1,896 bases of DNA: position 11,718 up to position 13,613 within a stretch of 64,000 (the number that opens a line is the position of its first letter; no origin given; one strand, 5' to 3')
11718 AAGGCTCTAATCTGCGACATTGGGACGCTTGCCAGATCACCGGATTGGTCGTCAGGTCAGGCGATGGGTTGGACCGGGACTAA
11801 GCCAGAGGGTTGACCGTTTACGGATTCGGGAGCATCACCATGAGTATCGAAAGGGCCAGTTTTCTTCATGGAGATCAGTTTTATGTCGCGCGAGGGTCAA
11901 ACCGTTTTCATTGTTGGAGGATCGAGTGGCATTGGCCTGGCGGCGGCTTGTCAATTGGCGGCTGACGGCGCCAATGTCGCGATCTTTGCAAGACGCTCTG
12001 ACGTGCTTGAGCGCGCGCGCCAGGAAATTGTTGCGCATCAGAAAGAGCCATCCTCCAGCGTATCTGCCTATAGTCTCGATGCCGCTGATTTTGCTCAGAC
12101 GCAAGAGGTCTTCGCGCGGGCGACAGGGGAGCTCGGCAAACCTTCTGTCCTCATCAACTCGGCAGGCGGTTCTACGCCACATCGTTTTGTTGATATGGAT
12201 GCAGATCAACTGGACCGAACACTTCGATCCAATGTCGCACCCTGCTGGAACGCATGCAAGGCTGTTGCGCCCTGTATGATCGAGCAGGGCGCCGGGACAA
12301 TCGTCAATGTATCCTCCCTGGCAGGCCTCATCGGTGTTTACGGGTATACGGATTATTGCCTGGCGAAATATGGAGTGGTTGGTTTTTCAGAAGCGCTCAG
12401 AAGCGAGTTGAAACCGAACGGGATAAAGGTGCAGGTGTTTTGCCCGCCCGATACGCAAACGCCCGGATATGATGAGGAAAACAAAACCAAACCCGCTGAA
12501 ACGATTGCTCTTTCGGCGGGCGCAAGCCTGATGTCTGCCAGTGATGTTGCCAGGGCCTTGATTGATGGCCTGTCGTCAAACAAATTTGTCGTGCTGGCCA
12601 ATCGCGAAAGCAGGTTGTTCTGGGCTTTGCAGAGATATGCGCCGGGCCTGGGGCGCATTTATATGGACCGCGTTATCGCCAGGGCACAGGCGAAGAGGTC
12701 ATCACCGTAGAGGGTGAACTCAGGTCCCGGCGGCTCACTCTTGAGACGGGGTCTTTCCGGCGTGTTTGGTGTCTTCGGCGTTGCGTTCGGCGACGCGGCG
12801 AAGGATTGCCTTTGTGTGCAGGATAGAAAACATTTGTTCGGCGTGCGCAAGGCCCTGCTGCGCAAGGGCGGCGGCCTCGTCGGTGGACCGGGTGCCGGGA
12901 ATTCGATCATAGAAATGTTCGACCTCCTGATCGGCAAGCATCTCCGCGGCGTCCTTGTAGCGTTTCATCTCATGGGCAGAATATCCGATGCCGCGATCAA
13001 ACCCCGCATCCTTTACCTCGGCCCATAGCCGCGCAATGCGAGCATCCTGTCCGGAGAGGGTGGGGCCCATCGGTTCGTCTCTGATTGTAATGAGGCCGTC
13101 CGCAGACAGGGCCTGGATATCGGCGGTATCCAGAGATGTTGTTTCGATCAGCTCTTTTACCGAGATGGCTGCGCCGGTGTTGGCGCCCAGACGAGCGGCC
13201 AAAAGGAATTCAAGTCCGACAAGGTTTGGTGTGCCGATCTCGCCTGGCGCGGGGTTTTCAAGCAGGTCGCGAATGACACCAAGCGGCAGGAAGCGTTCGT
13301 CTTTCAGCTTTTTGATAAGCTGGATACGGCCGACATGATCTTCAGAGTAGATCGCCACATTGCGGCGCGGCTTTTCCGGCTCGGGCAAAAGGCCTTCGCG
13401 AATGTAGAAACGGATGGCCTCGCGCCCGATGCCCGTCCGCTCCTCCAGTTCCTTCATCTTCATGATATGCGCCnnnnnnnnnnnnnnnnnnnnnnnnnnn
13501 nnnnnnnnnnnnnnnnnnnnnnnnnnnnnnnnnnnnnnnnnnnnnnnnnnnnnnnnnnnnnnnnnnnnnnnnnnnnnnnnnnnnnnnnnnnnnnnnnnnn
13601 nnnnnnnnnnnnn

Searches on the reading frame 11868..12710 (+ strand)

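Call 3: search_protein_families(library=pfam, proteins=[window:11868-12710:+])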
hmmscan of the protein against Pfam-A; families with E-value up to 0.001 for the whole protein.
window:11868-12710:+ (280 aa): 3 families
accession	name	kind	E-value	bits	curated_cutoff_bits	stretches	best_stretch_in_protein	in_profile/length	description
PF00106.31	adh_short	-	2.9e-45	154.6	26.6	1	11-207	1-193/195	short chain dehydrogenase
PF13561.12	adh_short_C2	-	4.3e-31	108.7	27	1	19-208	5-188/236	Enoyl-(Acyl carrier protein) reductase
PF08659.16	KR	-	1.8e-16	61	22.6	1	12-179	2-165/180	KR domain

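Call 4: search_protein_families(library=ncbifam, proteins=[window:11868-12710:+])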
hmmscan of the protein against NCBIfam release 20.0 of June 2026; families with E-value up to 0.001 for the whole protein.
window:11868-12710:+ (280 aa): 217 families (the best 25 are shown)
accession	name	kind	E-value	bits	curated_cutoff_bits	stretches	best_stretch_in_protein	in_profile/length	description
NF005878.0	PRK07825.1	subfamily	4.3e-41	141.1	287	1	9-274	8-256/278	short chain dehydrogenase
NF004196.0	PRK05650.1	equivalog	3.5e-39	134.5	297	1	11-276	3-266/272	SDR family oxidoreductase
NF004825.0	PRK06181.1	equivalog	5.6e-38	130.8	215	1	9-270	5-259/268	SDR family oxidoreductase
NF009466.0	PRK12826.1-2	subfamily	2.2e-37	128.9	222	1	11-231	4-222/248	3-oxoacyl-ACP reductase FabG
NF004514.1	PRK05855.1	equivalog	3.3e-36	125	455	1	9-265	312-573/578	SDR family oxidoreductase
NF005806.0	PRK07666.1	equivalog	2.4e-35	122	286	1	9-243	6-229/239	3-ketoacyl-ACP reductase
NF005672.0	PRK07454.1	equivalog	2.8e-35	121.6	234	1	9-204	5-196/241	SDR family oxidoreductase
NF005559.1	PRK07231.1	subfamily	7.3e-35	120.6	215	1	9-231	3-225/249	glucose 1-dehydrogenase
NF005495.0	PRK07109.1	subfamily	1.7e-34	119.6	264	1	7-277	5-270/334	SDR family oxidoreductase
NF004198.0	PRK05653.1-3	equivalog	4.3e-34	118.1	296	1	7-202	4-195/248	3-oxoacyl-ACP reductase FabG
NF006565.0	PRK09072.1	equivalog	4.6e-34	118.2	238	1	6-254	1-237/265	SDR family oxidoreductase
TIGR01830.1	3oxo_ACP_reduc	equivalog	9.4e-34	117.2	297.75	1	13-216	1-204/239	3-oxoacyl-[acyl-carrier-protein] reductase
NF005881.0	PRK07832.1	equivalog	4.3e-33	114.7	296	1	8-270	7-273/287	SDR family oxidoreductase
NF040690.1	mycolate_SDR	equivalog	9e-33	113.8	380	1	11-259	9-249/265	mycolate reductase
NF052558.1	MBtsdlDhBudC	equivalog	9.8e-32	110.5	270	1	10-219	3-210/250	meso-2,3-butanediol dehydrogenase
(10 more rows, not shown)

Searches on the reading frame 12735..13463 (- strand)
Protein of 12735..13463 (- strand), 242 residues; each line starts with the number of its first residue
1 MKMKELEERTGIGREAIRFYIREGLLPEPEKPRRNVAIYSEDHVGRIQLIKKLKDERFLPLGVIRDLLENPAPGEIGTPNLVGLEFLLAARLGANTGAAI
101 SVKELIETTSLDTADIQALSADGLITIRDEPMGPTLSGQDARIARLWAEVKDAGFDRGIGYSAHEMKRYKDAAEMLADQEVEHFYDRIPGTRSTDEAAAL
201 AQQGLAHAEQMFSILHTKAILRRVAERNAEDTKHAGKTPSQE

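Call 3: search_protein_families(library=pfam, proteins=[window:12735-13463:-])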
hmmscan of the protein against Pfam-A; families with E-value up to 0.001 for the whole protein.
window:12735-13463:- (242 aa): 2 families
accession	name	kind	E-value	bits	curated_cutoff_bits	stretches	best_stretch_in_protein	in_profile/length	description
PF13411.12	MerR_1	-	2.4e-17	63.2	21.6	1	1-69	1-67/69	MerR HTH family regulatory protein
PF00376.29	MerR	-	2.9e-07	30.6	28.2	1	3-35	2-34/38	MerR family regulatory protein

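Call 4: search_protein_families(library=ncbifam, proteins=[window:12735-13463:-])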
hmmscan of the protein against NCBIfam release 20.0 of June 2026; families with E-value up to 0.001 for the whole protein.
window:12735-13463:- (242 aa): 7 families
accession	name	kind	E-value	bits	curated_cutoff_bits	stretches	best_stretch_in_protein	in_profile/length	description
NF050798.1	TF_FtsR_Actino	equivalog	1.3e-12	48.3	150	1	17-219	22-217/223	transcriptional regulator FtsR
TIGR02047.1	CadR-PbrR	equivalog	5.2e-11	42.7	151.45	1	1-55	1-55/127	Cd(II)/Pb(II)-responsive transcriptional regulator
TIGR02051.1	MerR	equivalog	6.8e-11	42.5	150.85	1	4-58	3-57/124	mercury resistance transcriptional regulator MerR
NF010315.0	PRK13752.1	subfamily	5.6e-08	32.9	261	1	10-54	17-61/144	mercury resistance transcriptional regulator MerR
TIGR02044.1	CueR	equivalog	0.00026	21.1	147.4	1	3-58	3-58/127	Cu(I)-responsive transcriptional regulator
TIGR02043.1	ZntR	equivalog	0.00036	20.7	167.95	1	2-69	3-69/131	Zn(2+)-responsive transcriptional regulator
NF041849.1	trans_regNmlR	equivalog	0.00057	19.9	175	0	1-54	1-54/117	stress response transcriptional regulator NmlR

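Call 48: search_solved_structures(query=window:12735-13463:-, max_evalue=0.01)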
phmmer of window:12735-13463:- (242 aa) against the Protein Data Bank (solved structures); distinct sequences matched with E-value up to 0.01: 14.
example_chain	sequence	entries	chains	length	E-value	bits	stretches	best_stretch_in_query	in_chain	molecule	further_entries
2dg6_A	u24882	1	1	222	1.9e-08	37.6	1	1-78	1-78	putative transcriptional regulator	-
4ua1_A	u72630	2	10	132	2.3e-08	37.4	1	3-58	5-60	Regulatory protein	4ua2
6jgf_A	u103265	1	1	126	6.2e-07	32.7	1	1-69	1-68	CadR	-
6jgv_A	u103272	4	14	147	6.5e-07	32.6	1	1-82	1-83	CadR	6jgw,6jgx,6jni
6jyw_A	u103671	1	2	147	1e-06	31.9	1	1-69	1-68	CadR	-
5gpe_A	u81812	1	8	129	3.4e-06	30.2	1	2-79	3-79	Transcriptional regulator, MerR-family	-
5crl_A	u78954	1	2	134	1e-05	28.7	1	9-56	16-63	Mercuric resistance operon regulatory protein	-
3qao_A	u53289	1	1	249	0.0025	20.9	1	1-72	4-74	MerR-like transcriptional regulator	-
4wls_A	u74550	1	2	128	0.0048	19.9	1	3-57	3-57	HTH-type transcriptional regulator CueR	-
1q05_A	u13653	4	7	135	0.0059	19.6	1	3-57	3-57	Transcriptional regulator cueR | HTH-type transcriptional regulator CueR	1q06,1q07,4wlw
6ldi_G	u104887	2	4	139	0.0062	19.6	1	3-58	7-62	HTH-type transcriptional regulator CueR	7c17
3whp_A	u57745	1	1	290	0.0066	19.5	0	4-82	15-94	Probable transcriptional regulator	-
6xh7_G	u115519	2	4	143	0.0068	19.4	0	3-57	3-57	HTH-type transcriptional regulator CueR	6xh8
5c8d_A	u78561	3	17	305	0.0075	19.3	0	4-82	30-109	Light-dependent transcriptional regulator CarH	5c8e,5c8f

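Call 59: find_related_loci(query=A2, collection=metagenome_contigs, flank=6000)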
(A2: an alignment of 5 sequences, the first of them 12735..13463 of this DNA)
Query A2 (242 aa) in metagenome_contigs; peptide patterns used: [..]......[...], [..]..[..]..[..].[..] (x = any residue, [..] = any of these).
600 stretches matched a pattern (row limit reached: there are more); 255 encode a relative of the query (tblastn E <= 1e-3); the best 80 are kept; 80 distinct loci.
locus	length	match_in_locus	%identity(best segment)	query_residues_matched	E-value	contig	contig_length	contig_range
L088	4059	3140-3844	48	1-235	1e-66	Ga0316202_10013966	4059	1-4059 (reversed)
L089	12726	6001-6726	47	1-239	2e-63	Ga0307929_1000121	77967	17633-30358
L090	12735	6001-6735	47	1-238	4e-63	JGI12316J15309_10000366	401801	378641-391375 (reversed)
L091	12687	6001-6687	46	1-229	2e-61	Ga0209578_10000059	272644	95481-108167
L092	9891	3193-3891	47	1-230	8e-60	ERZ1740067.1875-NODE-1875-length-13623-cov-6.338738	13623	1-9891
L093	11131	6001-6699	47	1-230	2e-59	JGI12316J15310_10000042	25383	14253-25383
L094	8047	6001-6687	44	1-229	4e-58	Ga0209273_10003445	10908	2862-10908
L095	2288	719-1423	42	1-240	2e-56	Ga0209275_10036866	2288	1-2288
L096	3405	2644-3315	45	1-229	1e-54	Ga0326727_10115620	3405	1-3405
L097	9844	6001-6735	42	1-242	8e-54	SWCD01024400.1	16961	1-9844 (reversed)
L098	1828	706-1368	44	1-222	6e-54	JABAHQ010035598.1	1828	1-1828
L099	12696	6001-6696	42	1-229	1e-52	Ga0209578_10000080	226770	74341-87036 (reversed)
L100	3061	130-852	42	1-241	5e-53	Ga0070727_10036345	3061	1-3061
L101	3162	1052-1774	42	1-241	6e-53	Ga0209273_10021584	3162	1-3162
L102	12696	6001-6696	42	1-239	1e-52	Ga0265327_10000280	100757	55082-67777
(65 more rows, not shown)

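Call 86: find_homologous_proteins(query=window:12735-13463:-, max_evalue=1e-10)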
Query window:12735-13463:- (242 aa): 501 proteins with E <= 1e-10 among 2514 candidates; the best 120 are listed.
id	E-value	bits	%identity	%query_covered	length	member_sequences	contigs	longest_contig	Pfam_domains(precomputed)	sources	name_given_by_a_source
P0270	1.0e-152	524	100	100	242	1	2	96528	PF00376.30,PF13411.13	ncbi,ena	-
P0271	4.7e-139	480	91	100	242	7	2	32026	PF00376.30,PF13411.13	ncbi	-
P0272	1.1e-128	446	83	100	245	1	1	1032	PF00376.30,PF13411.13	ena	-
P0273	3.6e-128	444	86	97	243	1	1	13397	PF00376.30,PF13411.13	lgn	-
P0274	1.9e-126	438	84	100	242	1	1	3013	PF00376.30,PF13411.13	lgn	-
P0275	1.3e-123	429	85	96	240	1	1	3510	PF00376.30,PF13411.13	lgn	-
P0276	2.2e-121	422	83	97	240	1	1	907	PF00376.30,PF13411.13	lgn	-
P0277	3.5e-120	418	83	97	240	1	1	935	PF00376.30,PF13411.13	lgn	-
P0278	6.8e-119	414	79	97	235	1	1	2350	PF00376.30,PF13411.13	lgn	-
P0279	2.6e-101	356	71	95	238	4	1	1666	PF00376.30,PF13411.13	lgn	-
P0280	2.1e-89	317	63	95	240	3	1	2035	PF00376.30,PF13411.13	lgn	-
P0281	1.9e-87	311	63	97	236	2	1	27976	PF00376.30,PF13411.13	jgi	jgi:DNA-binding transcriptional MerR regulator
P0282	1.5e-85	305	62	96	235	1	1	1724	PF00376.30,PF13411.13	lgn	-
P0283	4.0e-83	297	62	95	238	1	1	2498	PF00376.30,PF13411.13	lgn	-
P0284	5.2e-82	293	60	97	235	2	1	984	PF00376.30,PF13411.13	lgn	-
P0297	2.9e-72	261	56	95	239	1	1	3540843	PF00376.30,PF13411.13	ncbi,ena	-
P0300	2.3e-63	232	48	95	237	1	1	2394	PF00376.30,PF13411.13,PF28507.1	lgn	-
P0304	1.6e-59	219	48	100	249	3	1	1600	PF00376.30,PF13411.13,PF28507.1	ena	-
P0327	1.0e-51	194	46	97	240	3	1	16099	PF00376.30,PF13411.13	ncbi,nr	ncbi:MAG: MerR family transcriptional regulator [Parvibaculaceae bacterium]|nr:MerR family transcrip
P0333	4.7e-51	192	46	97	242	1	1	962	PF00376.30,PF13411.13,PF28507.1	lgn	-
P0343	6.3e-49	185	44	95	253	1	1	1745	PF00376.30,PF13411.13,PF28507.1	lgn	-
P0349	4.8e-48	182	42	100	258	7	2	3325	PF00376.30,PF13411.13,PF28507.1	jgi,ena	-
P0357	1.9e-46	177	43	95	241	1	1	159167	PF00376.30,PF13411.13,PF28507.1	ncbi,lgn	ncbi:MAG: MerR family transcriptional regulator [Pseudomonadota bacterium]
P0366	6.9e-45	172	44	94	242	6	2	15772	PF00376.30,PF13411.13,PF28507.1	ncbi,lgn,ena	-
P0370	4.1e-44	169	41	100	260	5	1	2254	PF00376.30,PF13411.13,PF28507.1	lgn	-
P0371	4.3e-44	169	43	94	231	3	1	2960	PF00376.30,PF13411.13,PF28507.1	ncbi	-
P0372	4.8e-44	169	42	94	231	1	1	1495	PF00376.30,PF13411.13,PF28507.1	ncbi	-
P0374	7.8e-44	168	43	94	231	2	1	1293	PF00376.30,PF13411.13,PF28507.1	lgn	-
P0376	9.2e-44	168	42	94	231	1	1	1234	PF00376.30,PF13411.13,PF28507.1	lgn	-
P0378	3.2e-43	166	42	94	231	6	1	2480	PF00376.30,PF13411.13,PF28507.1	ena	-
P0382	4.7e-43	166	41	95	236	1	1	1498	PF00376.30,PF13411.13,PF28507.1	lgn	-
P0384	6.6e-43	165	42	94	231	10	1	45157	PF00376.30,PF13411.13,PF28507.1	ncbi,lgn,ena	-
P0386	8.8e-43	165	40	93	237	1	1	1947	PF00376.30,PF13411.13,PF28507.1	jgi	jgi:DNA-binding transcriptional MerR regulator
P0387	2.0e-42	164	42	94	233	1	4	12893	PF00376.30,PF13411.13,PF28507.1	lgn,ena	-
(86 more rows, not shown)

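Call 87: search_protein_families(library=pfam, proteins=[P0384, P0300, P0270, P0327], max_evalue=1)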
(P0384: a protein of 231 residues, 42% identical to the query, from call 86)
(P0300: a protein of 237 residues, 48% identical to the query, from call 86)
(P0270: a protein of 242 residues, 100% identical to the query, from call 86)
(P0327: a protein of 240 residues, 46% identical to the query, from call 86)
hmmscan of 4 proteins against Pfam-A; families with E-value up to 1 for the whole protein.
P0384 (231 aa): 3 families
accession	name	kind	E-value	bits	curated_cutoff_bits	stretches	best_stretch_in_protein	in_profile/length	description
PF13411.12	MerR_1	-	2.9e-19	69.4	21.6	1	1-70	1-68/69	MerR HTH family regulatory protein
PF00376.29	MerR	-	2.1e-08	34.3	28.2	1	3-33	2-32/38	MerR family regulatory protein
PF12137.13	RapA_C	-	0.071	12.6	26.8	1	44-75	216-247/360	RNA polymerase recycling family C-terminal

P0300 (237 aa): 8 families
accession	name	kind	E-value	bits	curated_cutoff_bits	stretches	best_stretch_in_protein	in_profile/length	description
PF13411.12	MerR_1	-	2.1e-19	69.8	21.6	1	1-70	1-68/69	MerR HTH family regulatory protein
PF00376.29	MerR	-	1.2e-09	38.3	28.2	1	3-32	2-31/38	MerR family regulatory protein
PF12728.13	HTH_17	-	0.0024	18.5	27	1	4-28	5-29/51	Helix-turn-helix domain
PF08876.17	DUF1836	-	0.0024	18.4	27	1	4-74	28-90/105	Domain of unknown function (DUF1836)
PF13591.12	MerR_2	-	0.0042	17.3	29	1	102-151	3-52/84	MerR HTH family regulatory protein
PF01381.28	HTH_3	-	0.028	14.9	23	1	1-23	10-32/55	Helix-turn-helix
PF13338.12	AbiEi_4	-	0.043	14.4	25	1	4-26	17-38/49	Transcriptional regulator, AbiEi antitoxin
PF00538.25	Linker_histone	-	0.074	13.7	22.4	1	3-23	12-32/74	linker histone H1 and H5 family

P0270 (242 aa): 3 families
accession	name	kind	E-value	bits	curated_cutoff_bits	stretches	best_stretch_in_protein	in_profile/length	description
PF13411.12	MerR_1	-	2.4e-17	63.2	21.6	1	1-69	1-67/69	MerR HTH family regulatory protein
PF00376.29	MerR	-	2.9e-07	30.6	28.2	1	3-35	2-34/38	MerR family regulatory protein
PF08876.17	DUF1836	-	0.0058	17.1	27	1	5-69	29-85/105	Domain of unknown function (DUF1836)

P0327 (240 aa): 3 families
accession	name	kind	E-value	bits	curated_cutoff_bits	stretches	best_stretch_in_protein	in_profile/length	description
PF13411.12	MerR_1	-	4.8e-16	59.1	21.6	1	1-70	1-68/69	MerR HTH family regulatory protein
PF00376.29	MerR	-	4.4e-07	30.1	28.2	1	3-39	2-38/38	MerR family regulatory protein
PF08876.17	DUF1836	-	0.00079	19.9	27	1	7-73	31-89/105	Domain of unknown function (DUF1836)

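Call 90: find_encoding_contigs(protein=P0270, flank=10000, max_places=2)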
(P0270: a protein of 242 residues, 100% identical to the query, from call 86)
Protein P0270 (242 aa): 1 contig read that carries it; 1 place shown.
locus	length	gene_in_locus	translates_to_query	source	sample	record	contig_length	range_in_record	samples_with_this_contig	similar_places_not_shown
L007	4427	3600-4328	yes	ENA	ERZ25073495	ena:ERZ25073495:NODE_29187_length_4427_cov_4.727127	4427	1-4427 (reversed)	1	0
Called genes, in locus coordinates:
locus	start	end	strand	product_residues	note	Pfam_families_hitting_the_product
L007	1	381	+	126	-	?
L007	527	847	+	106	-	PF00111:Fer2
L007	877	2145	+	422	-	PF00067:p450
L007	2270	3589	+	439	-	PF00067:p450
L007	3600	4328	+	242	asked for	PF00376:MerR (weak), PF13411:MerR_1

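Call 91: find_encoding_contigs(protein=P0327, flank=8000, max_places=2)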
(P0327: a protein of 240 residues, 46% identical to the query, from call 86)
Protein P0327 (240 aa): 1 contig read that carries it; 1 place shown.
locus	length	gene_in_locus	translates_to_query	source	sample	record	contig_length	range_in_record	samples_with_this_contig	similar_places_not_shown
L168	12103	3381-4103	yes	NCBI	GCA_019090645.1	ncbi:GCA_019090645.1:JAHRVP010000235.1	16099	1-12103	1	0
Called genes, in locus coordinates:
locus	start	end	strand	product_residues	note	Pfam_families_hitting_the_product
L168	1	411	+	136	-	PF01654:Cyt_bd_oxida_I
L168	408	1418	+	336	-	PF02322:Cyt_bd_oxida_II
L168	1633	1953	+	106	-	PF00111:Fer2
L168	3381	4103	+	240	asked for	PF00376:MerR (weak), PF13411:MerR_1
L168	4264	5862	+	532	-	PF04892:VanZ-LLP1, PF02563:Poly_export (weak), PF22461:SLBB_2 (faint)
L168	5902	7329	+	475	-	-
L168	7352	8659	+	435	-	-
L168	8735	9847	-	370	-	PF20706:GT4-conflict, PF13439:Glyco_transf_4 (weak), PF00534:Glycos_transf_1, PF13692:Glyco_trans_1_4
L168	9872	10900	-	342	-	PF00535:Glycos_transf_2, PF10111:Glyco_tranf_2_2, PF13641:Glyco_tranf_2_3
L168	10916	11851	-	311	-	PF00535:Glycos_transf_2, PF10111:Glyco_tranf_2_2, PF13641:Glyco_tranf_2_3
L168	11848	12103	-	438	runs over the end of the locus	PF01943:Polysacc_synt, PF13440:Polysacc_synt_3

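Call 92: find_encoding_contigs(protein=P0297, flank=8000, max_places=2)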
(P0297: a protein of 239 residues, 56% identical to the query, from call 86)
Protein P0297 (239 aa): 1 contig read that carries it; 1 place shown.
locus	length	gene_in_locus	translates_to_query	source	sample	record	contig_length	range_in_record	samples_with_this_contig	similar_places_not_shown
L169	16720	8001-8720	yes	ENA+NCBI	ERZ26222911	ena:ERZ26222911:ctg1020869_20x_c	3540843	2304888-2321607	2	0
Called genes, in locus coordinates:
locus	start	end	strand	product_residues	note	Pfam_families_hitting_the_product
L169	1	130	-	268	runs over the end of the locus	PF00756:Esterase (weak)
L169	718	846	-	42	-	-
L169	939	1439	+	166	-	-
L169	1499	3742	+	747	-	PF12228:DUF3604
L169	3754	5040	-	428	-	PF00270:DEAD, PF04851:ResIII (weak), PF00271:Helicase_C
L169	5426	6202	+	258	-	PF00753:Lactamase_B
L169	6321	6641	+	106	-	PF00111:Fer2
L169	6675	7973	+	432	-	PF00067:p450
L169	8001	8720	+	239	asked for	PF00376:MerR (weak), PF13411:MerR_1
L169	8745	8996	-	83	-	-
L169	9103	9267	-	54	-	-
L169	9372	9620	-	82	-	-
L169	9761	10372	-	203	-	-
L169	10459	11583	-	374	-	PF00291:PALP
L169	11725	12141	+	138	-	PF04828:GFA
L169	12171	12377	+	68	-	-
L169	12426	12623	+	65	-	-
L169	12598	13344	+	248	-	PF13276:HTH_21, PF00665:rve, PF13683:rve_3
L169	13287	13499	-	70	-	-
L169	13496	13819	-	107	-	-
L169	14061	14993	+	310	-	-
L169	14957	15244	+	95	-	PF01527:HTH_Tnp_1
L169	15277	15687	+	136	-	PF13276:HTH_21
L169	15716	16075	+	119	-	PF00665:rve (weak), PF13683:rve_3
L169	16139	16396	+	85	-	-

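Call 93: predict_structure(alignment_id=A5)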
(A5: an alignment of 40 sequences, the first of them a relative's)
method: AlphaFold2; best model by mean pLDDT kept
length: 242 residues; sequences in the alignment: 40
mean_pLDDT: 88.9   pTM: 0.63
mean pLDDT of the five models: 88.9, 86.0, 85.9, 85.3, 83.9
residues with pLDDT >= 90: 166; 70-90: 58; 50-70: 10; < 50: 8
segments of 3 or more residues with pLDDT < 50: 72-79
pLDDT, mean of each block of 10 residues (from residue 1): 95 95 93 93 90 77 77 46 84 87 98 97 97 96 97 94 94 94 85 87 94 95 96 78 61
secondary structure, 60 per line:
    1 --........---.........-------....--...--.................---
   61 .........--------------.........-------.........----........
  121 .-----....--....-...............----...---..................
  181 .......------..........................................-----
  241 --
elements in order: H3-10 H14-22 E30-33 E36-38 H41-57 H61-69 H84-92 H102-108 H113-121 E127-130 E133-136 H138-152 H163-187 H194-235
